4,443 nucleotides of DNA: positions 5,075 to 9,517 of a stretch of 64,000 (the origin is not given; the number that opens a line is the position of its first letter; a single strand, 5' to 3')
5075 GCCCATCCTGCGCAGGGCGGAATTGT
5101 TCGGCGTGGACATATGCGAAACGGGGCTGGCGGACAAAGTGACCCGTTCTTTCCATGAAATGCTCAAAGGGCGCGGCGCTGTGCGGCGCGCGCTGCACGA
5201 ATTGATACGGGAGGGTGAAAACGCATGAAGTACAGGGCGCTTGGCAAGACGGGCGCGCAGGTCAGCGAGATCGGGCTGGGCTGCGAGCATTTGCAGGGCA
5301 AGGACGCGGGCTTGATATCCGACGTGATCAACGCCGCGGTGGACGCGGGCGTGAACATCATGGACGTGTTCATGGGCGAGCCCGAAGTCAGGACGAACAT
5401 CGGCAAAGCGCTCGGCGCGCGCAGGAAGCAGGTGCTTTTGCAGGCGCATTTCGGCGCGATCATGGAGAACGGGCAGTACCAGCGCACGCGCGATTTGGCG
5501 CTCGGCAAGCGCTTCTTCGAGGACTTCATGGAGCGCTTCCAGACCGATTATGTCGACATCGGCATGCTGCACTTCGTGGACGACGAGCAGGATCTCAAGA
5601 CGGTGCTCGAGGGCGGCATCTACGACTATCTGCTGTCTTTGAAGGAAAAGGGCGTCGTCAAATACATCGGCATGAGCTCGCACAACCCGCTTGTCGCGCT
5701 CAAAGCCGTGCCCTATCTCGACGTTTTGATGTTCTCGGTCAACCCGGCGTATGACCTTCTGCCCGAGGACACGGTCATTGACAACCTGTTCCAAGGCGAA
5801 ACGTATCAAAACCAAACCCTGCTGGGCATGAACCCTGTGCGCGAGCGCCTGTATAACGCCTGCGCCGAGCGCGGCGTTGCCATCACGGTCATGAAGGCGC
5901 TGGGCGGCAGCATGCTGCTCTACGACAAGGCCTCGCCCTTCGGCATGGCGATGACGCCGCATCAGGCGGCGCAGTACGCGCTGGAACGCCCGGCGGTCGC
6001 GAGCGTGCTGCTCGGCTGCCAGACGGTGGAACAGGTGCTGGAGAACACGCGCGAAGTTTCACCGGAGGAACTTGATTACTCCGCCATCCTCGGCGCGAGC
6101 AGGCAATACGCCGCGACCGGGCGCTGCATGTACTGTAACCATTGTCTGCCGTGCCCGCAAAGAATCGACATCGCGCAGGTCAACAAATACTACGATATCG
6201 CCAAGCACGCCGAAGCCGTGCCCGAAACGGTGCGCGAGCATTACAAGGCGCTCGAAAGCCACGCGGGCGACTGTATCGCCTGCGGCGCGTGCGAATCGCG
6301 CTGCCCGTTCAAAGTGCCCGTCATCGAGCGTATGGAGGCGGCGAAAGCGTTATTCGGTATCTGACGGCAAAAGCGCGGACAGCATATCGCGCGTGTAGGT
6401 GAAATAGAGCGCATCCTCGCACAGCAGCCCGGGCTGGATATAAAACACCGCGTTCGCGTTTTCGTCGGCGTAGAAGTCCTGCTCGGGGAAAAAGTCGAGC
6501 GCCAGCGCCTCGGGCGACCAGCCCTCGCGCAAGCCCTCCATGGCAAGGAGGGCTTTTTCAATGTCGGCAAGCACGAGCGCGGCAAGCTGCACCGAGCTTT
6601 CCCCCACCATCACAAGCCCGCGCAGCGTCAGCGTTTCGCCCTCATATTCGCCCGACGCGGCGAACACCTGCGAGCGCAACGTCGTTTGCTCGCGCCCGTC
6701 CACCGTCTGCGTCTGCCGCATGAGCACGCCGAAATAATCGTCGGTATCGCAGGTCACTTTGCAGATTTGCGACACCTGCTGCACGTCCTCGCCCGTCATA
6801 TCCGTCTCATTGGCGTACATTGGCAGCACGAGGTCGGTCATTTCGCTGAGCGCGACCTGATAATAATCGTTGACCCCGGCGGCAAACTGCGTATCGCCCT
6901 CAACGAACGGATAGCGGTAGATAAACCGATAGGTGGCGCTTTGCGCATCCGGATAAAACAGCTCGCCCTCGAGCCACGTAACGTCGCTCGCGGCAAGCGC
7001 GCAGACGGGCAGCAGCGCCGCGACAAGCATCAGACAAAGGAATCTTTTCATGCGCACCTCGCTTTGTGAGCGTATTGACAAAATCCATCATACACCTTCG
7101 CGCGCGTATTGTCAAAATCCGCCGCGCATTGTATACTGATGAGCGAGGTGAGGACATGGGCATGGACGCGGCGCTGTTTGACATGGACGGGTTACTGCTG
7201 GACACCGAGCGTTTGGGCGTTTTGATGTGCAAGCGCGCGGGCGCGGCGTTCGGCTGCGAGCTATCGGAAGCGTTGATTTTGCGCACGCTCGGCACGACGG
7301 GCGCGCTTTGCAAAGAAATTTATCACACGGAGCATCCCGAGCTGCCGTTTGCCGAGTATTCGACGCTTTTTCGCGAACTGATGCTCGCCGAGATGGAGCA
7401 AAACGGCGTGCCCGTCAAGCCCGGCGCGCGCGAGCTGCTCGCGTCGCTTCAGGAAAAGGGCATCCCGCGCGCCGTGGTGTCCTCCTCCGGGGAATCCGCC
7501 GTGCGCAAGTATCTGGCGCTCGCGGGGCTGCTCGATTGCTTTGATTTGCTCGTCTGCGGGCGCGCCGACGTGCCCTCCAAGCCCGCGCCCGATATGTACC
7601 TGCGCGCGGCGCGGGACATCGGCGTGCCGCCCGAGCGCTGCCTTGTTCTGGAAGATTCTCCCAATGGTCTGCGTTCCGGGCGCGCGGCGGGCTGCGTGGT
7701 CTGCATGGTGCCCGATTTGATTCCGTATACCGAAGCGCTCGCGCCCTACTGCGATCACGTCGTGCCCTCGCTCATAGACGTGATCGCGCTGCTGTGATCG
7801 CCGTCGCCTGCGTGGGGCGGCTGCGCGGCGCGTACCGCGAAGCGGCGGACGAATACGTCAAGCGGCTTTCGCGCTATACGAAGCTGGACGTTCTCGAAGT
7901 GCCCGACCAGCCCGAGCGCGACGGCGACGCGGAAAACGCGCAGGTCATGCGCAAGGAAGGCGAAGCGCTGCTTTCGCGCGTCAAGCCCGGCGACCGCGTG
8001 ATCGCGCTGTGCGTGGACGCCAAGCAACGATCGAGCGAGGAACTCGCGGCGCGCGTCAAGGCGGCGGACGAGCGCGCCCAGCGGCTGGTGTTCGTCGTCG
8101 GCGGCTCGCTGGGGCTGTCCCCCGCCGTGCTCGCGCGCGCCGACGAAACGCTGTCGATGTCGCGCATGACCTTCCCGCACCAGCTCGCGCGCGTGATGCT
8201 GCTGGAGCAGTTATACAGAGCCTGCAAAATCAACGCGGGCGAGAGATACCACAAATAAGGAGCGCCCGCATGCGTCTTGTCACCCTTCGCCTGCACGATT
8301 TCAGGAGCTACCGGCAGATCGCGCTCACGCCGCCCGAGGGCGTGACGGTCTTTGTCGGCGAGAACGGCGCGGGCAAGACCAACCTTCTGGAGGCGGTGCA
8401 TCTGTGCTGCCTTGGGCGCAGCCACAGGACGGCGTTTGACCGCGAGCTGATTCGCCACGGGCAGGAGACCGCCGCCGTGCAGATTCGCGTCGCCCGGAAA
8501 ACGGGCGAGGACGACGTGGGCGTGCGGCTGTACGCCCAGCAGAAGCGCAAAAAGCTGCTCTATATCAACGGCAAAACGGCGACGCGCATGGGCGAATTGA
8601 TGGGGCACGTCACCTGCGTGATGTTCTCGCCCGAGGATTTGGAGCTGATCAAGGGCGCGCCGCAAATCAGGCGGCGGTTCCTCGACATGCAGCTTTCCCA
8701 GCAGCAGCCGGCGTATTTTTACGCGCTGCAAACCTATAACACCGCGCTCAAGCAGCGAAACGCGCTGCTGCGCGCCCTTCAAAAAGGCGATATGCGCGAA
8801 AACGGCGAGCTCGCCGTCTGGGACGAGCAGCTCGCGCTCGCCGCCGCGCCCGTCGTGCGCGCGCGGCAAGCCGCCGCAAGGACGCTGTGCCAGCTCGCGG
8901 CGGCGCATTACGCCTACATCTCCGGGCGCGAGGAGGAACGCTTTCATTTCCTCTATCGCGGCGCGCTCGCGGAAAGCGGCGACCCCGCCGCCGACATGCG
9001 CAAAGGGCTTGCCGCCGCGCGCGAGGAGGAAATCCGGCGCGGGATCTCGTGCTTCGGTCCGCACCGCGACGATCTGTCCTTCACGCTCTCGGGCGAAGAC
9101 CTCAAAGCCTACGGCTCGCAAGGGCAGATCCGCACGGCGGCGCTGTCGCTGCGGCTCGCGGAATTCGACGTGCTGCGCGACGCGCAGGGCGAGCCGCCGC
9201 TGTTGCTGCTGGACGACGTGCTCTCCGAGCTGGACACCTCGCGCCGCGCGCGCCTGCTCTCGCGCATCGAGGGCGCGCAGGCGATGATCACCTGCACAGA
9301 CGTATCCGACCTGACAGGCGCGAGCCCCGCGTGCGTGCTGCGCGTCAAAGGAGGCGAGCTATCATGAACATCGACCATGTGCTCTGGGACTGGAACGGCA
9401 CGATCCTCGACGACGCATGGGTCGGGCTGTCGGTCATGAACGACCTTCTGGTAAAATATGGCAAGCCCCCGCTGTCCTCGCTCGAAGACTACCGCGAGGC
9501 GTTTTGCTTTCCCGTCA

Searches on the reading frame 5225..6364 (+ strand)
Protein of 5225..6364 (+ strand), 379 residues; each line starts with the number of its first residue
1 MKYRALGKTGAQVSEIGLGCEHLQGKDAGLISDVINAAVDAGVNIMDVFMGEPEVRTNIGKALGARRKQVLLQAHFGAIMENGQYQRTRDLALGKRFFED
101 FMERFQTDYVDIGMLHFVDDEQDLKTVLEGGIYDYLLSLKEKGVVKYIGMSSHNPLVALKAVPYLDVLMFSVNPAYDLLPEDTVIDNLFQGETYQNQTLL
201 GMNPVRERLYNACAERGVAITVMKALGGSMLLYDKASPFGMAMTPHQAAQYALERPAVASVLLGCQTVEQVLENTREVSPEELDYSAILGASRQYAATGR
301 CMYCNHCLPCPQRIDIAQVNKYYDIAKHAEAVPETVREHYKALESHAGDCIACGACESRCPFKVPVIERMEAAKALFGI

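Call 65: search_protein_families(library=pfam, proteins=[window:5225-6364:+], max_evalue=0.0001)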
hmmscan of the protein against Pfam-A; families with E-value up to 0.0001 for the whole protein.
window:5225-6364:+ (379 aa): 4 families
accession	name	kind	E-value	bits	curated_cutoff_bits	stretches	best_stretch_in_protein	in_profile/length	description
PF00248.27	Aldo_ket_red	-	2.4e-16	60.1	24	1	16-235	2-201/291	Aldo/keto reductase family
PF13187.11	Fer4_9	-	1.4e-05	25.5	27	1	300-362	1-49/52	4Fe-4S dicluster domain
PF13183.11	Fer4_8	-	1.5e-05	25.9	27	1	300-364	4-68/68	4Fe-4S dicluster domain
PF13534.11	Fer4_17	-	4.1e-05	24.5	22.2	1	300-363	1-59/61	4Fe-4S dicluster domain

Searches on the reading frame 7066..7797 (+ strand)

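Call 65: search_protein_families(library=pfam, proteins=[window:7066-7797:+], max_evalue=0.0001)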
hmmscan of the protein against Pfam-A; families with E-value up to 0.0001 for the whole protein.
window:7066-7797:+ (243 aa): 4 families
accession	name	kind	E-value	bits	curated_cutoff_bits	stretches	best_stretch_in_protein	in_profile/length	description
PF13419.12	HAD_2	-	2.7e-28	99.7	23.8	1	37-215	2-178/178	Haloacid dehalogenase-like hydrolase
PF00702.32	Hydrolase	-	1.8e-26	94.2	26.4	1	33-209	1-191/191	haloacid dehalogenase-like hydrolase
PF12710.13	HAD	-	3.6e-07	31.2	27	1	36-167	1-132/189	haloacid dehalogenase-like hydrolase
PF13242.12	Hydrolase_like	-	3.6e-05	24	22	1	171-217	3-50/75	HAD-hyrolase-like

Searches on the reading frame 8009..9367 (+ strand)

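Call 32: search_protein_families(library=pfam, proteins=[window:8009-9367:+], max_evalue=0.001)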
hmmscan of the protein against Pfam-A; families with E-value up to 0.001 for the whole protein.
window:8009-9367:+ (452 aa): 4 families
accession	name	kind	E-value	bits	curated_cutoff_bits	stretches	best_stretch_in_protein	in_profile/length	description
PF02463.25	SMC_N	-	5e-20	72.3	40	1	90-427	2-194/220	RecF/RecN/SMC N terminal domain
PF13476.12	AAA_23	-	4.5e-13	50.7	27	1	93-221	2-142/201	AAA domain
PF13304.12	AAA_21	-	2e-07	31.8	27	1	112-134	1-23/304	AAA domain, putative AbiEii toxin, Type IV TA system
PF13175.12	AAA_15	-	1.5e-06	28.5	32.1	1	88-130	1-43/374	AAA ATPase domain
